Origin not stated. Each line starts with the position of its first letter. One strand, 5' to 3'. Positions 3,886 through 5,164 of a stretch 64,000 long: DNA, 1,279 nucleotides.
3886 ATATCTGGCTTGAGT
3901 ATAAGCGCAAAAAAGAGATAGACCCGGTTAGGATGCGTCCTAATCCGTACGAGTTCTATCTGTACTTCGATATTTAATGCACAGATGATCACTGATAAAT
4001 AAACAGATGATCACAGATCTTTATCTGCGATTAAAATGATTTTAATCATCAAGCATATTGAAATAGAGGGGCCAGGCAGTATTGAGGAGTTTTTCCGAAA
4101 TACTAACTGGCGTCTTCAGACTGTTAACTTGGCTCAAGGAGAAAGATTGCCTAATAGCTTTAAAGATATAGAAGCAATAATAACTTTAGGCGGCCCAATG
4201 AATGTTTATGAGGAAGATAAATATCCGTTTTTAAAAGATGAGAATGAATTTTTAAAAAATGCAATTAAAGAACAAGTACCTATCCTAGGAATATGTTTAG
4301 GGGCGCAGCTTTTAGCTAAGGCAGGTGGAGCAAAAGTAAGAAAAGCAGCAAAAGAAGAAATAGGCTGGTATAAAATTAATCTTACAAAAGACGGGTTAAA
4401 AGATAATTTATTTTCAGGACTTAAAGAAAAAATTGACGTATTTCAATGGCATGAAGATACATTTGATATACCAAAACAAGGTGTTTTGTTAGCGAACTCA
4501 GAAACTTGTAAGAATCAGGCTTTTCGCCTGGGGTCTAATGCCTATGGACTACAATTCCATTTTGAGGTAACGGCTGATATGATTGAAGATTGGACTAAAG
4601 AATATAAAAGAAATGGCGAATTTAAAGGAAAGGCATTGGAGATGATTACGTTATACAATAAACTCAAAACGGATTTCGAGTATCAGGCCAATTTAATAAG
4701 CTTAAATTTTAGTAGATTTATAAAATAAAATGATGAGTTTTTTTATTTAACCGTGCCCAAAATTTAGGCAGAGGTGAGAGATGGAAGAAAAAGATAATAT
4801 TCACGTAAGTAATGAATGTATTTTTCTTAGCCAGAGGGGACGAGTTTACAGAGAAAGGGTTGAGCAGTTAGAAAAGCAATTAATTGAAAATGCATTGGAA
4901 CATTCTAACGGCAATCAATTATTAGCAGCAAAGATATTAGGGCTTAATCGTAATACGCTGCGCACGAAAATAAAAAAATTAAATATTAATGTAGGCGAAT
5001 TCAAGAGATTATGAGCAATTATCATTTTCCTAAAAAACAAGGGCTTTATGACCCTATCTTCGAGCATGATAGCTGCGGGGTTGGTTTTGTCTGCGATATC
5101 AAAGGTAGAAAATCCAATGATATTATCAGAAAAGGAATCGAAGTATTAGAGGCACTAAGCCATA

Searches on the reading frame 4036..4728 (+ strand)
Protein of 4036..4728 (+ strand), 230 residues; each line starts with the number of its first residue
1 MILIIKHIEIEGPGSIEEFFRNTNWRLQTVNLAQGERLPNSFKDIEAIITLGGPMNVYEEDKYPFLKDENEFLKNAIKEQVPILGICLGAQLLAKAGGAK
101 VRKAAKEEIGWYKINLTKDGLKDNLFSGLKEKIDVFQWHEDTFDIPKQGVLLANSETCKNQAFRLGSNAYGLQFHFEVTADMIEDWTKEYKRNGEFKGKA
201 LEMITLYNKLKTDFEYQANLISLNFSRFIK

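Call 7: search_protein_families(library=pfam, proteins=[window:4036-4728:+])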
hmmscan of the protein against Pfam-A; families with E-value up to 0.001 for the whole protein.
window:4036-4728:+ (230 aa): 3 families
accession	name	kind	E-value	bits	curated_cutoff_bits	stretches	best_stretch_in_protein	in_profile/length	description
PF00117.34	GATase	-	3.5e-24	86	22.8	1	41-180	39-175/190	Glutamine amidotransferase class-I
PF07722.19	Peptidase_C26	-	6.7e-06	26.5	20.5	1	71-109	96-134/219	Peptidase C26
PF07685.20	GATase_3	-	0.00098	19.2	27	0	44-96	40-91/196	CobB/CobQ-like glutamine amidotransferase domain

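Call 8: search_protein_families(library=ncbifam, proteins=[window:4036-4728:+])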
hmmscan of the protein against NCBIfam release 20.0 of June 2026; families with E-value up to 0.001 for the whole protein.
window:4036-4728:+ (230 aa): 25 families
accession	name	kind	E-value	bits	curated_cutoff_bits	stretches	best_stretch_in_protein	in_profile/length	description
NF005458.0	PRK07053.1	equivalog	6.1e-58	196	250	1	2-191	5-193/234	glutamine amidotransferase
NF005072.0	PRK06490.1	equivalog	2.4e-48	164.3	339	1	2-202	16-211/251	glutamine amidotransferase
NF006098.0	PRK08250.1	equivalog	1.3e-40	139.4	301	1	3-210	4-213/239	glutamine amidotransferase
NF005743.0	PRK07567.1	equivalog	1.2e-31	109.8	264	1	26-219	33-231/245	glutamine amidotransferase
NF006562.0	PRK09065.1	equivalog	4.2e-28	98.5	205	1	22-198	35-210/242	glutamine amidotransferase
NF001975.0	PRK00758.1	equivalog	1.6e-23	83.3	198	1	39-179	37-166/185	GMP synthase subunit A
TIGR00888.1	guaA_Nterm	equivalog_domain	2.2e-23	82.6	172.15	1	44-179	41-168/188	glutamine-hydrolyzing GMP synthase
NF000848.1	PRK00074.1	equivalog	1.7e-18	66.5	400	1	44-180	41-172/512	glutamine-hydrolyzing GMP synthase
NF004212.0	PRK05665.1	equivalog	8.3e-12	45.4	309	1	23-183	37-193/241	amidotransferase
NF045546.1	GCDPHdlase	equivalog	1.5e-07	31.7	250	1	42-118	52-130/198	gamma-glutamyl-CDP-amidate hydrolase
NF011201.0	PRK14607.1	equivalog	4.1e-07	29.1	670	1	77-177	70-171/534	bifunctional anthranilate synthase component II/anthranilate phosphoribosyltransferase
NF005946.0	PRK08007.1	equivalog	8.6e-07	28.7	332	1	79-177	71-170/187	aminodeoxychorismate synthase component 2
TIGR00566.1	trpG_papA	subfamily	1.1e-06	28.6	121.05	1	77-127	71-122/192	glutamine amidotransferase of anthranilate synthase or aminodeoxychorismate synthase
TIGR01368.1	CPSaseIIsmall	equivalog_domain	1.3e-06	27.6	307.35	1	67-103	233-269/361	glutamine-hydrolyzing carbamoyl-phosphate synthase small subunit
TIGR01855.1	IMP_synth_hisH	equivalog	1.4e-06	28.3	105.4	1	70-177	61-182/198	imidazole glycerol phosphate synthase subunit HisH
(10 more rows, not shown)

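Call 28: find_homologous_proteins(query=window:4036-4728:+, max_evalue=1e-30)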
Query window:4036-4728:+ (230 aa): 6738 proteins with E <= 1e-30 among 8000 candidates; the best 120 are listed.
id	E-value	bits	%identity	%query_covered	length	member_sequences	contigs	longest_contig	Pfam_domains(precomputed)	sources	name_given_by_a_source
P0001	8.1e-151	518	100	100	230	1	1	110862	PF07722.20,PF00117.35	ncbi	ncbi:MAG: type 1 glutamine amidotransferase [Candidatus Omnitrophota bacterium]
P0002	1.2e-117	409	77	100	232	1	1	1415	PF00117.35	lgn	-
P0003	3.3e-101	355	71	100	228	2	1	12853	PF07722.20,PF00117.35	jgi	jgi:GMP synthase-like glutamine amidotransferase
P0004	1.9e-91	324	64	99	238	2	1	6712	PF07722.20,PF00117.35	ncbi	-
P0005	2.4e-91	323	65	100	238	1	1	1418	PF07722.20,PF00117.35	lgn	-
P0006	3.2e-90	319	63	100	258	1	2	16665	PF07722.20,PF00117.35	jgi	jgi:GMP synthase (glutamine-hydrolysing)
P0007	4.3e-90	319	64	99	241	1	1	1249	PF07722.20,PF00117.35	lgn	-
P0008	2.2e-89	317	64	99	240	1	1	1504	PF07722.20,PF00117.35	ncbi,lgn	-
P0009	7.4e-89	315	62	100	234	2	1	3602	PF07722.20,PF00117.35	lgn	-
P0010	4.5e-88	312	62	99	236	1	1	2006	PF07722.20,PF00117.35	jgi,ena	-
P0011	6.0e-88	312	63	100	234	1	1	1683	PF00117.35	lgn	-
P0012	6.2e-88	312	62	100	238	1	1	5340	PF07722.20,PF00117.35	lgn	-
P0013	7.0e-88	312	59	100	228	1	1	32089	PF00117.35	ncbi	ncbi:MAG: type 1 glutamine amidotransferase [Candidatus Omnitrophota bacterium]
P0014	8.4e-88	312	58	100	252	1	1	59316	PF07722.20,PF00117.35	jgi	jgi:GMP synthase-like glutamine amidotransferase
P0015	8.8e-88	311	62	99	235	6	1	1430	PF07722.20,PF00117.35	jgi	-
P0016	3.3e-87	310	61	100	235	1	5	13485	PF07722.20,PF00117.35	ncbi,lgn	-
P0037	5.7e-84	299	60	99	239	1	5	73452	PF07722.20,PF00117.35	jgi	-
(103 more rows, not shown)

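Call 29: find_encoding_contigs(protein=P0001, flank=10000, max_places=3)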
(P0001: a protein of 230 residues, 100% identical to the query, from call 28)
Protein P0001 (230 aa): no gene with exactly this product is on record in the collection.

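Call 30: find_encoding_contigs(protein=P0003, flank=10000, max_places=3)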
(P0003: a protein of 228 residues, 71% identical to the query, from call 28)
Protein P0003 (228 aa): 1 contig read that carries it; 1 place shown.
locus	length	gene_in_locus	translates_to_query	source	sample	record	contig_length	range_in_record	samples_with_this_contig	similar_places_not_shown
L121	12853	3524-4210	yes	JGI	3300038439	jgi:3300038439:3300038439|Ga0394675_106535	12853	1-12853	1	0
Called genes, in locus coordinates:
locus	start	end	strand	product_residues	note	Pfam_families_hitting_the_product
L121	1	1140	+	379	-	PF00909:Ammonium_transp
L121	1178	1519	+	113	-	PF00543:P-II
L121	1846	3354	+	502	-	PF03951:Gln-synt_N, PF00120:Gln-synt_C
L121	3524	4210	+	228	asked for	PF00117:GATase, PF07722:Peptidase_C26 (faint)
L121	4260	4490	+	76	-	PF02954:HTH_8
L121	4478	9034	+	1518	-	PF00310:GATase_2, PF04898:Glu_syn_central, PF01645:Glu_synthase, PF01493:GXGXG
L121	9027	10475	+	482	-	PF14691:Fer4_20, PF00070:Pyr_redox (faint), PF01266:DAO (weak), PF03486:HI0933_like (weak), PF07992:Pyr_redox_2, PF13450:NAD_binding_8, PF13738:Pyr_redox_3 (faint), PF01593:Amino_oxidase (faint)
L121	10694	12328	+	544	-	PF06418:CTP_synth_N, PF00117:GATase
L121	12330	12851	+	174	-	?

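Call 31: find_encoding_contigs(protein=P0006, flank=10000, max_places=3)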
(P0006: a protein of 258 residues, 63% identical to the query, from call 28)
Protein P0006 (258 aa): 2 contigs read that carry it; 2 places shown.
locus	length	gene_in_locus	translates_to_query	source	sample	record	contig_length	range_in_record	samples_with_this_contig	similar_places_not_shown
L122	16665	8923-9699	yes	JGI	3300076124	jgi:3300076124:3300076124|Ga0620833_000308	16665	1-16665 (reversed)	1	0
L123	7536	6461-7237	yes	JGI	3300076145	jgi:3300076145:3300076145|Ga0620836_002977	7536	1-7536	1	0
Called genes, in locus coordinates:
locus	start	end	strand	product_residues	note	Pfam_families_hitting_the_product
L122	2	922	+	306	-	?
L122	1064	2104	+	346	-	PF02086:MethyltransfD12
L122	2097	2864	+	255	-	-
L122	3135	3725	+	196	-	PF00196:GerE (weak)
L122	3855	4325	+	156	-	PF00543:P-II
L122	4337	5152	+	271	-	-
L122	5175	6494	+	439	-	PF00909:Ammonium_transp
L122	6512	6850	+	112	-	PF00543:P-II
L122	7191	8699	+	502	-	PF03951:Gln-synt_N, PF00120:Gln-synt_C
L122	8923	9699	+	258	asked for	PF00117:GATase, PF07722:Peptidase_C26 (weak)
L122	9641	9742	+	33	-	-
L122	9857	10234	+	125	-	PF02954:HTH_8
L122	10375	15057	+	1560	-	PF00310:GATase_2, PF04898:Glu_syn_central, PF01645:Glu_synthase, PF01493:GXGXG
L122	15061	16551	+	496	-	PF14691:Fer4_20, PF00070:Pyr_redox (faint), PF00890:FAD_binding_2 (faint), PF01266:DAO (weak), PF01593:Amino_oxidase (faint), PF03486:HI0933_like (faint), PF07992:Pyr_redox_2, PF13450:NAD_binding_8, +2 more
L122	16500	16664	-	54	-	?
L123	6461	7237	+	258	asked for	PF00117:GATase, PF07722:Peptidase_C26 (weak)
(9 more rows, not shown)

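Call 36: find_encoding_contigs(protein=P0013, flank=10000, max_places=2)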
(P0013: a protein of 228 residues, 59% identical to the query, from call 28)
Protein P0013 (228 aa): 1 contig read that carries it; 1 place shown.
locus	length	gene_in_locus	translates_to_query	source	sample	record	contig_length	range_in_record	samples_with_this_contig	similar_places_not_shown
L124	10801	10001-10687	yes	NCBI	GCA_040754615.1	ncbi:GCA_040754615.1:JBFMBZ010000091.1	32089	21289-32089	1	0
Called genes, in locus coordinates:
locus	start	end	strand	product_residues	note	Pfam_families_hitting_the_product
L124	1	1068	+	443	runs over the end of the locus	PF03951:Gln-synt_N, PF00120:Gln-synt_C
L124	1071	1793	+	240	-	PF01590:GAF, PF13492:GAF_3, PF13185:GAF_2, PF03861:ANTAR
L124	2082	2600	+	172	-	PF00196:GerE (faint)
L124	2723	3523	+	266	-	-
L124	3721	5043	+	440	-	PF00909:Ammonium_transp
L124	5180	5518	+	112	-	PF00543:P-II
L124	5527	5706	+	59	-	-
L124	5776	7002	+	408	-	PF00909:Ammonium_transp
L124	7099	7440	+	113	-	PF00543:P-II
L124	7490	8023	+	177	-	PF01923:Cob_adeno_trans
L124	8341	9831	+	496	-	PF03951:Gln-synt_N, PF00120:Gln-synt_C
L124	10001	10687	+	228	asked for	PF00117:GATase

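Call 37: find_encoding_contigs(protein=P0014, flank=10000, max_places=2)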
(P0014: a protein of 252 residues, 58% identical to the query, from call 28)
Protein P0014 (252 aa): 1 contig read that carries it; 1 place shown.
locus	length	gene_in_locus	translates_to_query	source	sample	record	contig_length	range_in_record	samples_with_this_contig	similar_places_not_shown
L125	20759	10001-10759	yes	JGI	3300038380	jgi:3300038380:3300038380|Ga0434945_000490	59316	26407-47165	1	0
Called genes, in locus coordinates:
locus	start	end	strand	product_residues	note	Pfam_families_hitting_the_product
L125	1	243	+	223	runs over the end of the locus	PF01865:PhoU_div, PF01895:PhoU (faint)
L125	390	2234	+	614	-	PF01134:GIDA, PF07992:Pyr_redox_2 (faint), PF12831:FAD_oxidored (weak), PF21680:GIDA_C_1st, PF13932:SAM_GIDA_C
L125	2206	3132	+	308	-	PF04055:Radical_SAM, PF16199:Radical_SAM_C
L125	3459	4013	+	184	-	-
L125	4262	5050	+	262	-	-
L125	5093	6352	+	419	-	PF00909:Ammonium_transp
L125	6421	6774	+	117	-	PF00543:P-II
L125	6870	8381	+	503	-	PF03951:Gln-synt_N, PF00120:Gln-synt_C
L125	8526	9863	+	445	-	PF03951:Gln-synt_N, PF00120:Gln-synt_C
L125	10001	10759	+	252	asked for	PF00117:GATase, PF07722:Peptidase_C26 (weak)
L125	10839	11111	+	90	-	PF02954:HTH_8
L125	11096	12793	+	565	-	PF00795:CN_hydrolase, PF02540:NAD_synthase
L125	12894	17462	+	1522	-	PF00310:GATase_2, PF04898:Glu_syn_central, PF01645:Glu_synthase, PF01493:GXGXG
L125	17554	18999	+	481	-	PF13241:NAD_binding_7 (faint), PF14691:Fer4_20, PF00890:FAD_binding_2 (weak), PF01266:DAO (weak), PF03486:HI0933_like (weak), PF07992:Pyr_redox_2, PF12831:FAD_oxidored (weak), PF13450:NAD_binding_8, +5 more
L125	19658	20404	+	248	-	PF04191:PEMT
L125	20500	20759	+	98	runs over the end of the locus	-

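Call 38: find_encoding_contigs(protein=P0016, flank=10000, max_places=2)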
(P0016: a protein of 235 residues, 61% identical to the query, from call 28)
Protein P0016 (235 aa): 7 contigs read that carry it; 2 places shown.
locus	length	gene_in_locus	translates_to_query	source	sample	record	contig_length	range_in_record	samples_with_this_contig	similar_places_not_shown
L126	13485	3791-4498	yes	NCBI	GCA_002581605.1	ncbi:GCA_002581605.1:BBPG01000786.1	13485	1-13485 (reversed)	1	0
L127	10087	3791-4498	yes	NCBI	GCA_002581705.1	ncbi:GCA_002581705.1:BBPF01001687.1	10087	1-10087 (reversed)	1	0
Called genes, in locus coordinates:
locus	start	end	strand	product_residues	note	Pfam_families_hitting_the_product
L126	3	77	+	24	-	?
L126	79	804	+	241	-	PF01590:GAF, PF13185:GAF_2, PF13492:GAF_3, PF03861:ANTAR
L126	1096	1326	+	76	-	-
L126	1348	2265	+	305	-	PF03951:Gln-synt_N, PF00120:Gln-synt_C, PF28410:Diphthami_syn_2_C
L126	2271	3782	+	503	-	PF03951:Gln-synt_N, PF00120:Gln-synt_C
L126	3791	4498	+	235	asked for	PF00117:GATase, PF07722:Peptidase_C26 (faint)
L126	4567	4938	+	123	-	PF02954:HTH_8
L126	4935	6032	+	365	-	PF00310:GATase_2, PF13522:GATase_6 (faint)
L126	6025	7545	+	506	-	PF13237:Fer4_10 (weak), PF14697:Fer4_21 (weak), PF12838:Fer4_7, PF13187:Fer4_9 (weak), PF00037:Fer4 (weak), PF04898:Glu_syn_central (weak), PF01645:Glu_synthase, PF04898:Glu_syn_central (weak), +1 more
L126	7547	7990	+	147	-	PF13237:Fer4_10 (faint), PF14697:Fer4_21 (faint), PF13247:Fer4_11, PF12838:Fer4_7 (weak), PF00037:Fer4, PF12837:Fer4_6 (weak), PF13187:Fer4_9 (weak)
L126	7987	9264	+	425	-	PF03486:HI0933_like (faint), PF07992:Pyr_redox_2, PF13738:Pyr_redox_3, PF00070:Pyr_redox, PF18267:Rubredoxin_C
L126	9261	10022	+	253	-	PF01493:GXGXG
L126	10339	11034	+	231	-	PF01590:GAF, PF13185:GAF_2, PF13492:GAF_3, PF03861:ANTAR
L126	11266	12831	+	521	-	PF01645:Glu_synthase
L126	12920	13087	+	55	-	-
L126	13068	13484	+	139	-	PF00988:CPSase_sm_chain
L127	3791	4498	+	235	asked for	PF00117:GATase, PF07722:Peptidase_C26 (faint)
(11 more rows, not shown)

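Call 39: find_encoding_contigs(protein=P0037, flank=10000, max_places=2)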
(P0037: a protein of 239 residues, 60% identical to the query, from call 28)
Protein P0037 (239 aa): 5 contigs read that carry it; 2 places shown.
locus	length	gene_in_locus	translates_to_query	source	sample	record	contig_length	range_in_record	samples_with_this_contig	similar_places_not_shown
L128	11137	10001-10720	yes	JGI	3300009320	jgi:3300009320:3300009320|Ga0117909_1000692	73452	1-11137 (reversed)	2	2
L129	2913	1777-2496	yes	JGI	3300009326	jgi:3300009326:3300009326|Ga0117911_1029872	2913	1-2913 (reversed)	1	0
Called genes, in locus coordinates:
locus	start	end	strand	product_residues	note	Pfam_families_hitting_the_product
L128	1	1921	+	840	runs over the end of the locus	PF09250:Prim-Pol, PF01807:Zn_ribbon_DnaG (weak), PF12307:DUF3631 (weak)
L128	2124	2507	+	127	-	-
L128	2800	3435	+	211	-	-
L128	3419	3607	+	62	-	-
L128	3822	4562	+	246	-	PF01590:GAF, PF13185:GAF_2, PF13492:GAF_3, PF03861:ANTAR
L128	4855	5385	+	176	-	PF00196:GerE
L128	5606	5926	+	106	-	PF00543:P-II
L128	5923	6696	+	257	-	PF09694:Gcw_chp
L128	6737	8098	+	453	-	PF00909:Ammonium_transp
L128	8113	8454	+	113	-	PF00543:P-II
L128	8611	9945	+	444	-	PF03951:Gln-synt_N, PF00120:Gln-synt_C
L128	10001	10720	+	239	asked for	PF00117:GATase, PF07722:Peptidase_C26 (weak)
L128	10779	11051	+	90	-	PF02540:NAD_synthase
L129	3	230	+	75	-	?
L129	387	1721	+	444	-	PF03951:Gln-synt_N, PF00120:Gln-synt_C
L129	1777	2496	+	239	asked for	PF00117:GATase, PF07722:Peptidase_C26 (weak)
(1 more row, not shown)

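Call 104: find_encoding_contigs(protein=P0002, flank=2000, max_places=3)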
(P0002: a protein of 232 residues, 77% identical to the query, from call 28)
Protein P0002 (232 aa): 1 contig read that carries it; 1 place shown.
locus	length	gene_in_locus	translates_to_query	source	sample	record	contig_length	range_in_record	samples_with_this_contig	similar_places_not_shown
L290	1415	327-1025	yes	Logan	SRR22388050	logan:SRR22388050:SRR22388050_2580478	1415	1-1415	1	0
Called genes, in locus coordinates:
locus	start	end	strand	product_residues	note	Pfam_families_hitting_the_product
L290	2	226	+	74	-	?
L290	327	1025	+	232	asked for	PF00117:GATase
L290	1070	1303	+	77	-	PF02954:HTH_8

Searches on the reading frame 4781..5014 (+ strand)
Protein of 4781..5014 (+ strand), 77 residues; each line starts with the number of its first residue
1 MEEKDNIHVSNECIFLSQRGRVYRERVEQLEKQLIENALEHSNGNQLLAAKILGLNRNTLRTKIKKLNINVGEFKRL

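Call 7: search_protein_families(library=pfam, proteins=[window:4781-5014:+])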
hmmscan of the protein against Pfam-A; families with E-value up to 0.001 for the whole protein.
window:4781-5014:+ (77 aa): 2 families
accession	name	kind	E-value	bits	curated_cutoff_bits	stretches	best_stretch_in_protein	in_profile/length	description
PF02954.25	HTH_8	-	1.4e-15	57.2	22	1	27-67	2-42/42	Bacterial regulatory protein, Fis family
PF18024.7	HTH_50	-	0.00012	22.1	27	1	21-70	2-50/50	Helix-turn-helix domain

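Call 8: search_protein_families(library=ncbifam, proteins=[window:4781-5014:+])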
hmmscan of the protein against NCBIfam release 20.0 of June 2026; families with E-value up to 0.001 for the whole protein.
window:4781-5014:+ (77 aa): 15 families
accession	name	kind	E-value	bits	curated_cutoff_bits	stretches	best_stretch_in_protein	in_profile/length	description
NF002517.0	PRK01905.1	equivalog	4.2e-11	43.3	122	1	21-66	28-73/77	Fis family transcriptional regulator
TIGR01818.1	ntrC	equivalog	1.2e-10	40.8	558.6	1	17-67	413-463/463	nitrogen regulation protein NR(I)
NF001659.0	PRK00430.1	equivalog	1.2e-09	38.7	99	1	22-69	50-97/98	DNA-binding transcriptional regulator Fis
NF041552.1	TF_PrdR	equivalog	2.6e-08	32.7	795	1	24-66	533-575/577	sigma-54 dependent transcriptional regulator PrdR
NF050807.1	TransRegFlbDCaul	equivalog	5.1e-07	28.9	750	1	24-67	395-438/454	sigma-54-dependent transcriptional regulator FlbD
TIGR02040.1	PpsR-CrtJ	equivalog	6.1e-07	28.8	275.4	1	23-69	396-442/442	transcriptional regulator PpsR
NF008176.1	PRK10923.1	equivalog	1.8e-06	26.8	620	1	21-69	420-468/469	nitrogen regulation protein NR(I)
NF008469.0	PRK11361.1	equivalog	7.7e-06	24.9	714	1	17-70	404-457/461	acetoacetate metabolism transcriptional regulator AtoC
NF049963.1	RespRegFlgRCampy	domain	8.4e-06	24.9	750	1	7-69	370-429/429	fla regulon two-component system response regulator FlgR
TIGR02974.1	phageshock_pspF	equivalog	1.3e-05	24.6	443.55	1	14-66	283-335/336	phage shock protein operon transcriptional activator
NF041906.1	V4R_TF_MobR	exception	9.6e-05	21.1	999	1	27-66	504-543/544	phenol degradation transcriptional regulator MobR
NF008622.0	PRK11608.1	equivalog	0.00011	21.3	529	1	24-71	280-327/329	phage shock protein operon transcriptional activator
TIGR02915.1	PEP_resp_reg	equivalog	0.00018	20.5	502.6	1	23-69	398-444/445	PEP-CTERM-box response regulator transcription factor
NF008485.2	PRK11388.1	equivalog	0.00022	19.7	551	1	27-75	595-643/643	dihydroxyacetone kinase operon transcriptional regulator DhaR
NF003451.0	PRK05022.1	equivalog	0.00024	20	476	1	18-70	459-511/512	nitric oxide reductase transcriptional regulator NorR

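Call 17: find_encoding_contigs(protein=window:4781-5014:+, flank=10000, max_places=10)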
Protein window:4781-5014:+ (77 aa): no gene with exactly this product is on record in the collection.
